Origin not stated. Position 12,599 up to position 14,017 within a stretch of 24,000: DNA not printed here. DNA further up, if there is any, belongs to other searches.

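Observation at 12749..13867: Orphan 372-aa protein coupled to the cyclodehydratase, with five-fold beta-pair periodicity (possible PT-barrel)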

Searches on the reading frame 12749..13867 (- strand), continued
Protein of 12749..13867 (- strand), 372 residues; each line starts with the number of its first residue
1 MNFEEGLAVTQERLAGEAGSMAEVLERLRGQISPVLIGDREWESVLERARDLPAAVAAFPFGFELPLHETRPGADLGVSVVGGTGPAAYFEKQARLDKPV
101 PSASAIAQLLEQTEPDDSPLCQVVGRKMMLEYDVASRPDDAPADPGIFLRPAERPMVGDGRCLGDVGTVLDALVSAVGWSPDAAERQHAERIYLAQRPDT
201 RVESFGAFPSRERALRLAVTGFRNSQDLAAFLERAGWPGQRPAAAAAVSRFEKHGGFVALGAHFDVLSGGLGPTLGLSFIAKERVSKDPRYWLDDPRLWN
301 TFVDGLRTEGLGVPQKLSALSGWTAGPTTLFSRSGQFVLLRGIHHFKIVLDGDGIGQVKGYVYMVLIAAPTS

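Call 47: find_encoding_contigs(protein=P0208, flank=10000, max_places=3)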
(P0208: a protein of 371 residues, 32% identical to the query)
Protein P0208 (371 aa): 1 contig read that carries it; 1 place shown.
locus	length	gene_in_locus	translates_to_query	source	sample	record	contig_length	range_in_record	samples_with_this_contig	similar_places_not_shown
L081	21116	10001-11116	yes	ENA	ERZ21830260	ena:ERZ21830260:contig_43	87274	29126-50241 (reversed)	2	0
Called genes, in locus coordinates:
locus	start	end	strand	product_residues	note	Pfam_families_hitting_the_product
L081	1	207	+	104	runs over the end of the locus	-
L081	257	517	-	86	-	-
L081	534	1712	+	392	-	-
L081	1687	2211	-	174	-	-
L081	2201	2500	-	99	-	-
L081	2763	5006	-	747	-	PF00270:DEAD, PF04851:ResIII, PF00271:Helicase_C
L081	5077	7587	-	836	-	-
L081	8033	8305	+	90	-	-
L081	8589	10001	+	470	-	PF01565:FAD_binding_4, PF09265:Cytokin-bind (weak)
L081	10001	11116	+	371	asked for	-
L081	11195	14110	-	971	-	PF00664:ABC_membrane, PF00005:ABC_tran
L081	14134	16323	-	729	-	PF03412:Peptidase_C39, PF00664:ABC_membrane, PF00005:ABC_tran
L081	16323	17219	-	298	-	PF25919:BSH_CusB (faint)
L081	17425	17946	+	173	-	-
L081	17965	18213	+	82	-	-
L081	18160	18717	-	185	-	-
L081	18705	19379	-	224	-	-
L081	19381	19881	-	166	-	PF09907:HigB_toxin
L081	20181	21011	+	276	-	PF01113:DapB_N, PF05173:DapB_C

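Call 48: find_encoding_contigs(protein=P0176, flank=10000, max_places=3)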
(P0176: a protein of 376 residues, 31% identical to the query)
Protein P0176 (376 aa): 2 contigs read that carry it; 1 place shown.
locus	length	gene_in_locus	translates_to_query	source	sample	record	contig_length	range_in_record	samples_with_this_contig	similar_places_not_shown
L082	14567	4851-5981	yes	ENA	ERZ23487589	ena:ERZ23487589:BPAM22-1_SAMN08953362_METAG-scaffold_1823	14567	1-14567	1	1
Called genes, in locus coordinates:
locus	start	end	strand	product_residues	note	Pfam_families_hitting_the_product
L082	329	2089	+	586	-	PF02384:N6_Mtase, PF13847:Methyltransf_31 (weak), PF07669:Eco57I, PF12950:TaqI_C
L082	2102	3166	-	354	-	-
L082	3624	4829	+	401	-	PF09995:MPAB_Lcp_cat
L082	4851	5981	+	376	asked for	-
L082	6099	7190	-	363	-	-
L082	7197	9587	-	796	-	PF21084:WHD_DUF4423_like, PF02624:YcaO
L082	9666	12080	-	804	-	PF00487:FA_desaturase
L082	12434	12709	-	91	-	PF14407:Frankia_peptide (weak), PF02979:NHase_alpha (weak)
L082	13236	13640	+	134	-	-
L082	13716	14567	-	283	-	?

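Call 52: find_encoding_contigs(protein=P0263, flank=10000, max_places=2)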
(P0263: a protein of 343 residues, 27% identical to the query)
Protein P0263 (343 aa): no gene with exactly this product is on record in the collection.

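Call 53: find_encoding_contigs(protein=P0219, flank=10000, max_places=2)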
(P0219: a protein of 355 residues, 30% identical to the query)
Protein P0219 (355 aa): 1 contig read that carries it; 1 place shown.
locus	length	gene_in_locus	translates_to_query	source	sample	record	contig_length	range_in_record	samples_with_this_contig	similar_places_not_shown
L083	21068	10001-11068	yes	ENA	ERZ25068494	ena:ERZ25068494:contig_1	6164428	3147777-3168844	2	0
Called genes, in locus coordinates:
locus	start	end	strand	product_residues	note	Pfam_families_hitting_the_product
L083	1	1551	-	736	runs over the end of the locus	-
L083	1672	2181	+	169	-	PF14525:AraC_binding_2 (weak), PF02311:AraC_binding, PF07883:Cupin_2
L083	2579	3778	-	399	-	PF12704:MacB_PCD, PF02687:FtsX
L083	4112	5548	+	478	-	PF02321:OEP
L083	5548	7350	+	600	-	PF00989:PAS, PF08448:PAS_4, PF13426:PAS_9, PF25917:BSH_RND (weak), PF25973:BSH_CzcB (faint), PF25984:BSH_YknX (faint), PF25967:RND-MFP_C, PF25989:YknX_C (weak)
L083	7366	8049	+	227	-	PF00005:ABC_tran, PF13304:AAA_21 (weak)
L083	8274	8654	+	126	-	-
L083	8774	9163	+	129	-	PF01356:A_amylase_inhib (weak)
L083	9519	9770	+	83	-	-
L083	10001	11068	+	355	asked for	-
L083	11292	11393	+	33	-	-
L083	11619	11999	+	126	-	-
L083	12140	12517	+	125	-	-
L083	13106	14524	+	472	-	PF01546:Peptidase_M20, PF07687:M20_dimer (weak)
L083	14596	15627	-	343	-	PF05544:Pro_racemase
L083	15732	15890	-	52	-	-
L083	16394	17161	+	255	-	PF12974:Phosphonate-bd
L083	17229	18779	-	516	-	PF00501:AMP-binding, PF13193:AMP-binding_C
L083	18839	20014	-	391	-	PF00005:ABC_tran, PF13304:AAA_21 (faint), PF17850:CysA_C_terminal (faint), PF17912:OB_MalK, PF08402:TOBE_2 (weak)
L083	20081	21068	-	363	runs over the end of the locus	PF00528:BPD_transp_1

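Call 54: find_encoding_contigs(protein=P0155, flank=10000, max_places=2)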
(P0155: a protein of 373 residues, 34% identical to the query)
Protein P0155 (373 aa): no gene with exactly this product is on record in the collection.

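Call 61: find_related_loci(query=A5, collection=metagenome_contigs, flank=6000)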
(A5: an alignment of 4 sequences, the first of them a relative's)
Query A5 (355 aa) in metagenome_contigs; peptide patterns used: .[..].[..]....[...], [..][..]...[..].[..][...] (x = any residue, [..] = any of these).
247 stretches matched a pattern; 10 encode a relative of the query (tblastn E <= 1e-3); 10 distinct loci.
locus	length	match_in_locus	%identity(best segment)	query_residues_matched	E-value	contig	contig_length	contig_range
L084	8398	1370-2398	43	13-353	6e-79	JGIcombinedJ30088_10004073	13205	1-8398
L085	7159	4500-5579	42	2-353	6e-77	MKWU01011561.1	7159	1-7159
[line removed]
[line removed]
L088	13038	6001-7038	41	9-343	6e-74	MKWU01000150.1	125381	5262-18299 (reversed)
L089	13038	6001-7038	41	9-343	6e-74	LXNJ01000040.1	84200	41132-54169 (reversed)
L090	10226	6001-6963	39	17-329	5e-64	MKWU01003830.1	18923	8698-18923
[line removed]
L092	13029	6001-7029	43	13-353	6e-79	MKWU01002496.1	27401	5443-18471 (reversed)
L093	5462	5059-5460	42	2-130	2e-21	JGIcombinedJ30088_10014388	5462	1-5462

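Call 64: search_protein_families(library=pfam, proteins=[L092:537-2792:-, L092:2854-3759:-, L092:9513-11102:+, L092:11502-12311:+, L088:744-1976:+, L088:3315-5177:-, L088:7944-8903:+, L088:8925-10385:-, L088:10398-11876:-, L090:1239-3722:+], max_evalue=0.001)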
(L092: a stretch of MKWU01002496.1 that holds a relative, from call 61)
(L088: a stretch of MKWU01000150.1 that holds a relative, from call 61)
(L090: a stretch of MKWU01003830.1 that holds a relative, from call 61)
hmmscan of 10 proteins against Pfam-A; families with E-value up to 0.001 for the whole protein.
L092:537-2792:- (751 aa): 3 families
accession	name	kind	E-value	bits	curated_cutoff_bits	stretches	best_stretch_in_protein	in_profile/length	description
PF03412.21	Peptidase_C39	-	3.6e-32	111.4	22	1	38-165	3-132/133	Peptidase C39 family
PF00005.33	ABC_tran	-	2.9e-30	106.1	25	1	533-682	2-137/137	ABC transporter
PF00664.28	ABC_membrane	-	1.1e-18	68.4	28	1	206-460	16-273/274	ABC transporter transmembrane region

L092:2854-3759:- (301 aa): 4 families
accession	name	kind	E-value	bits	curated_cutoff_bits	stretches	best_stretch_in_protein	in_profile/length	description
PF13437.12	HlyD_3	-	7.1e-06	27.2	22.2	0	161-244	2-82/106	HlyD family secretion protein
PF00364.28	Biotin_lipoyl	-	8.3e-06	26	22.1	0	76-104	45-73/73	Biotin-requiring enzyme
PF13533.13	Biotin_lipoyl_2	-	0.0005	20.3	29.8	0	79-103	6-30/32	Biotin-lipoyl like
PF16576.10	HlyD_D23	-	0.00057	19.7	30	1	76-190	22-140/214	Barrel-sandwich domain of CusB or HlyD membrane-fusion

L092:9513-11102:+ (529 aa): 1 family
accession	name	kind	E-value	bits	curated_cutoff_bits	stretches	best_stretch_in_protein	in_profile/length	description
PF01565.28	FAD_binding_4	-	7.2e-21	74.8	26.4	1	119-255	1-139/139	FAD binding domain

L092:11502-12311:+ (269 aa): 0 families

L088:744-1976:+ (410 aa): 0 families

L088:3315-5177:- (620 aa): 1 family
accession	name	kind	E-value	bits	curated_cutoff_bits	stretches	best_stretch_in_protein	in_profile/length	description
PF00860.26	Xan_ur_permease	-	2.7e-42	145.3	27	1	60-432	6-382/389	Permease family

L088:7944-8903:+ (319 aa): 1 family
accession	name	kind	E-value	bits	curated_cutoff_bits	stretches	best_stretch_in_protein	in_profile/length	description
PF04909.20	Amidohydro_2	-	6.1e-53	180.9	26.4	1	52-313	2-289/289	Amidohydrolase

L088:8925-10385:- (486 aa): 2 families
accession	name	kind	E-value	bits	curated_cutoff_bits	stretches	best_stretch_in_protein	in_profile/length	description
PF02934.20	GatB_N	-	3e-116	387.9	23.4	1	9-295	1-276/277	GatB/GatE catalytic domain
PF02637.23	GatB_Yqey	-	1.1e-57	194.5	27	1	336-484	2-148/148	GatB domain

L088:10398-11876:- (492 aa): 1 family
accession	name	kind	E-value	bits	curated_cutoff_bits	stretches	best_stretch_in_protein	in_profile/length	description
PF01425.27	Amidase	-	6.7e-167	556.5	27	1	27-473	1-445/445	Amidase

L090:1239-3722:+ (827 aa): 8 families
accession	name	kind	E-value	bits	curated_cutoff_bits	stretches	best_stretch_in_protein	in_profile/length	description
PF02518.31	HATPase_c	-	6.4e-27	94.6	26.4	1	465-576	2-109/111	Histidine kinase-, DNA gyrase B-, and HSP90-like ATPase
PF00072.30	Response_reg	-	3e-26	92.2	30.2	1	601-710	1-111/111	Response regulator receiver domain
PF00512.31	HisKA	-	8.1e-19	67.9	26.9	1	353-420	2-66/66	His Kinase A (phospho-acceptor) domain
PF00486.34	Trans_reg_C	-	6e-14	52.3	26.2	1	743-819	1-77/77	Transcriptional regulatory protein, C terminal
PF01590.32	GAF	-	3.2e-10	41.1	22.4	1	70-210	1-133/133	GAF domain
PF13185.12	GAF_2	-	3.2e-09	37.5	28.6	1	69-210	2-135/136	GAF domain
PF00989.32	PAS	-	3.8e-05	24.1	22.6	1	225-342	2-112/113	PAS fold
PF13426.13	PAS_9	-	0.00079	20.1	27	0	291-344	48-102/103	PAS domain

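Call 65: search_protein_families(library=pfam, alignment_id=A1, max_evalue=10)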
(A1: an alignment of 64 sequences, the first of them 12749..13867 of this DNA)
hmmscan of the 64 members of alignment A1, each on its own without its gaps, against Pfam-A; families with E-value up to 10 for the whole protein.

A. member 1, window:12749-13867:- (372 aa): 0 families

B. families by the number of members that match (of 64 scanned): 8 families
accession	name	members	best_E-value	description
PF21982.2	RecX_HTH1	3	0.0042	RecX, first three-helix domain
PF24645.1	DUF7639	3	0.07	Domain of unknown function (DUF7639)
PF13563.12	2_5_RNA_ligase2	2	0.029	2'-5' RNA ligase superfamily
PF13671.12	AAA_33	1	0.058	AAA domain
PF08972.17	DUF1902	1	0.067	Domain of unknown function (DUF1902)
PF19795.4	DUF6279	1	0.2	Family of unknown function (DUF6279)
PF09277.16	Erythro-docking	1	0.54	Erythronolide synthase, docking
PF24414.1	DUF7547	1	1.5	Family of unknown function (DUF7547)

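Call 71: predict_structure(alignment_id=A3)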
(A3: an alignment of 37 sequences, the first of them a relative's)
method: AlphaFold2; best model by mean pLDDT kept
length: 355 residues; sequences in the alignment: 37
mean_pLDDT: 91.6   pTM: 0.91
mean pLDDT of the five models: 91.6, 90.9, 90.3, 90.2, 89.4
residues with pLDDT >= 90: 283; 70-90: 47; 50-70: 22; < 50: 3
segments of 3 or more residues with pLDDT < 50: none
pLDDT, mean of each block of 10 residues (from residue 1): 65 94 98 96 94 98 97 92 79 91 75 93 94 88 88 92 96 93 95 96 93 97 97 93 98 97 74 95 98 98 95 93 98 98 89 55
secondary structure, 60 per line:
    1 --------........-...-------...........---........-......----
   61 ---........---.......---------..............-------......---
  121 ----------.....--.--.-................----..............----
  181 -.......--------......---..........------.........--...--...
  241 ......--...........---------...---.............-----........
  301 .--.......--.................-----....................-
elements in order: H10-16 H28-38 H43-49 E51-56 E64-71 H75-81 H91-104 E112-117 E131-135 H143-158 H163-176 E182-188 E197-202 H206-215 H222-230 E238-246 E249-259 H275-287 H293-301 E304-310 E313-329 E335-346 H347-354

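Call 73: fold_search(model_id=the predicted structure, library=pdb)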
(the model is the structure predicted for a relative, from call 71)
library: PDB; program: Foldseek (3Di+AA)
matches with E <= 10: 522; with E <= 0.001: 13
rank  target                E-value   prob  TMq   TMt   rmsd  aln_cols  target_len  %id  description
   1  5z43_A                1.0e-05  1.00  0.45  0.52   6.9       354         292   11  Crystal structure of prenyltransferase AmbP1 apo structure (released 2018-06-06)
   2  5y4g_A                1.8e-05  1.00  0.43  0.49   8.3       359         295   10  Apo Structure of AmbP3 (released 2018-07-18)
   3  7fhd_A                3.7e-05  1.00  0.44  0.53   8.0       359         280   10  Structure of prenyltransferase mutant Y288P from Streptomyces sp. (strain CL190) (released 2022-06-22)
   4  5y72_A                4.7e-05  1.00  0.43  0.50   7.6       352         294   11  DMSPP Bound AmbP3 (released 2018-07-18)
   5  5z45_B                4.7e-05  1.00  0.43  0.50   7.3       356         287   12  Crystal structure of prenyltransferase AmbP1 pH6.5 complexed with GSPP and cis-indolyl vinyl isonitrile (released 2018-06-06)
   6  5yk9_B                6.2e-05  1.00  0.48  0.55   6.9       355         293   12  Crystal structure of selenomethionine-labelled indole prenyltransferase AmbP1 (released 2018-06-06)
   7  4ld7_O                9.8e-05  1.00  0.41  0.38   9.7       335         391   12  Crystal structure of AnaPT from Neosartorya fischeri (released 2013-12-11)
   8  5jxm                  1.2e-04  1.00  0.51  0.51   7.8       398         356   16  Crystal Structure of Prenyltransferase PriB Apo Form (released 2016-06-08)
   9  6os5_C                1.3e-04  1.00  0.50  0.52   7.8       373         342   14  Crystal structure of CymD prenyltransferase complexed with L-tryptophan (released 2019-07-17)
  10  8daz_C                1.3e-04  1.00  0.50  0.46   7.8       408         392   10  Crystal structure of DMATS1 prenyltransferase in complex with L-Trp and GSPP (released 2022-09-28)
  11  8db0_B                3.8e-04  1.00  0.46  0.43   8.8       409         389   11  Crystal structure of DMATS1 prenyltransferase in complex with L-Trp and DMSPP (released 2022-09-28)
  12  4ld7_K                6.0e-04  1.00  0.39  0.36  10.0       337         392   12  Crystal structure of AnaPT from Neosartorya fischeri (released 2013-12-11)
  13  4ld7_A                6.8e-04  1.00  0.41  0.37   9.7       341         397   12  Crystal structure of AnaPT from Neosartorya fischeri (released 2013-12-11)
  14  8daz_D                1.0e-03  1.00  0.48  0.48   7.5       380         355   10  Crystal structure of DMATS1 prenyltransferase in complex with L-Trp and GSPP (released 2022-09-28)
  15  7w8x                  1.1e-03  1.00  0.52  0.53   7.6       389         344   14  DMSPP- and 6-Me-Trp-bound dimethylallyl tryptophan synthase, IptA (released 2022-10-19)
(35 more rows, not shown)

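Call 80: search_solved_structures(query=L040:3851-5161:+, max_evalue=1)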
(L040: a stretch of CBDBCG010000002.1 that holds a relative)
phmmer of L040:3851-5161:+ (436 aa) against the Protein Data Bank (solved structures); distinct sequences matched with E-value up to 1: 39.
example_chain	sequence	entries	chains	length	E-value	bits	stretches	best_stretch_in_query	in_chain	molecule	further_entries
8tb1_A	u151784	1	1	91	2.6e-05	26.5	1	8-72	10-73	NHLP leader peptide family natural product, tumor homing peptide 1 (TH1) substrate chimera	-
1v29_A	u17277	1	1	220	0.00018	23.7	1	20-73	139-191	nitrile hydratase a chain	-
9mhs_B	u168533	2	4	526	0.0023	20.1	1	208-428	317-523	Drimenol Synthase | Haloacid dehalogenase superfamily, subfamily IA, variant 3 with third motif having DD or E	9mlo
1ugr_A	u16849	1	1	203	0.0039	19.3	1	20-69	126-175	Nitrile Hydratase alpha subunit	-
1ugs_A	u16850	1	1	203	0.0039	19.3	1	20-69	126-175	Nitrile Hydratase alpha subunit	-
3vyh_A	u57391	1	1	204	0.004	19.3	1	20-69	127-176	Cobalt-containing nitrile hydratase subunit alpha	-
1ugp_A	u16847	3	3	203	0.0041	19.2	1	20-69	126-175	Cobalt-containing nitrile hydratase subunit alpha | Nitrile Hydratase alpha subunit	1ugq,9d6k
1ire_A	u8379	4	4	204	0.0041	19.2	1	20-69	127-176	Nitrile Hydratase | Cobalt-containing nitrile hydratase subunit alpha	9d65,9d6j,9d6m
7w8l_A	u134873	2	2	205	0.0042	19.2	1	20-69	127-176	Nitrile hydratase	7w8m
8i6n_A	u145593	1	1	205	0.0042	19.2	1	20-69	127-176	Cobalt-containing nitrile hydratase subunit alpha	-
9d5u_A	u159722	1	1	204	0.0042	19.2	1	20-69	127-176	Cobalt-containing nitrile hydratase subunit alpha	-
9d5y_A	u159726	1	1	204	0.0043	19.2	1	20-69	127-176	Cobalt-containing nitrile hydratase subunit alpha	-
9d5v_A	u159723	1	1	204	0.0043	19.2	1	20-69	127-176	Cobalt-containing nitrile hydratase subunit alpha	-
4ob2_A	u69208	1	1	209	0.0044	19.1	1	20-69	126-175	Cobalt-containing nitrile hydratase subunit alpha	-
4ob0_A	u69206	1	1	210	0.0045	19.1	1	20-69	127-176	Cobalt-containing nitrile hydratase subunit alpha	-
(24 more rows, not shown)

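Call 81: search_solved_structures(query=L081:8589-10001:+, max_evalue=0.00001)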
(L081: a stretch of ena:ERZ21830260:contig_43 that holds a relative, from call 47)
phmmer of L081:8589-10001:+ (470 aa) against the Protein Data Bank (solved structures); distinct sequences matched with E-value up to 0.00001: 63 (the best 60 are shown).
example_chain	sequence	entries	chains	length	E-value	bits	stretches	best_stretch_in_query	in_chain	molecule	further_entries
6yaq_A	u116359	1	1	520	2.6e-42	148.3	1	36-254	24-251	Cytokinin dehydrogenase 8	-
8cj9_A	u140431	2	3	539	3e-42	148.1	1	36-254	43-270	cytokinin dehydrogenase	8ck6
6c80_A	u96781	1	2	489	6.5e-39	137.1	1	44-251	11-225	cytokinin oxidase LuCKX1.1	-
4ml8_A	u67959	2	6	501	7.9e-39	136.8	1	39-276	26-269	Cytokinin oxidase 2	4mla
2exr_A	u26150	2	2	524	3.6e-37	131.3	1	54-249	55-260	Cytokinin dehydrogenase 7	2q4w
1w1o_A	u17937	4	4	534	4.7e-37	131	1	40-252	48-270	CYTOKININ DEHYDROGENASE 1 | CYTOKININ DEHYDROGENASE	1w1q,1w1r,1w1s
3s1e_A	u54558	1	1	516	1.7e-36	129.2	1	40-252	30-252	Cytokinin dehydrogenase 1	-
2qkn_A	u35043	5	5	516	4e-36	127.9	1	40-252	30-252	Cytokinin dehydrogenase 1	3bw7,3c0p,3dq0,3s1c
3s1d_A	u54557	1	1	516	4e-36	127.9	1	40-252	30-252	Cytokinin dehydrogenase 1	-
2qpm_A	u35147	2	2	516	5.3e-36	127.5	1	40-252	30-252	Cytokinin dehydrogenase 1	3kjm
3s1f_A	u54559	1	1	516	5.4e-36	127.5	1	40-252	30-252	Cytokinin dehydrogenase 1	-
4o95_A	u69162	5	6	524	6.7e-36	127.2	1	42-256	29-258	Cytokinin dehydrogenase 4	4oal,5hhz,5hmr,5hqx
6yao_A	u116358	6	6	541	8.9e-36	126.8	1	42-256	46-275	Cytokinin dehydrogenase 4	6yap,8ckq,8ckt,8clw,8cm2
8qvt_A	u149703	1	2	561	1.8e-24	89.5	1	123-253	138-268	cytokinin dehydrogenase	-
6fyg_A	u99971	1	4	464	6.3e-17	64.6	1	56-240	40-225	Putative FAD-dependent oxygenase EncM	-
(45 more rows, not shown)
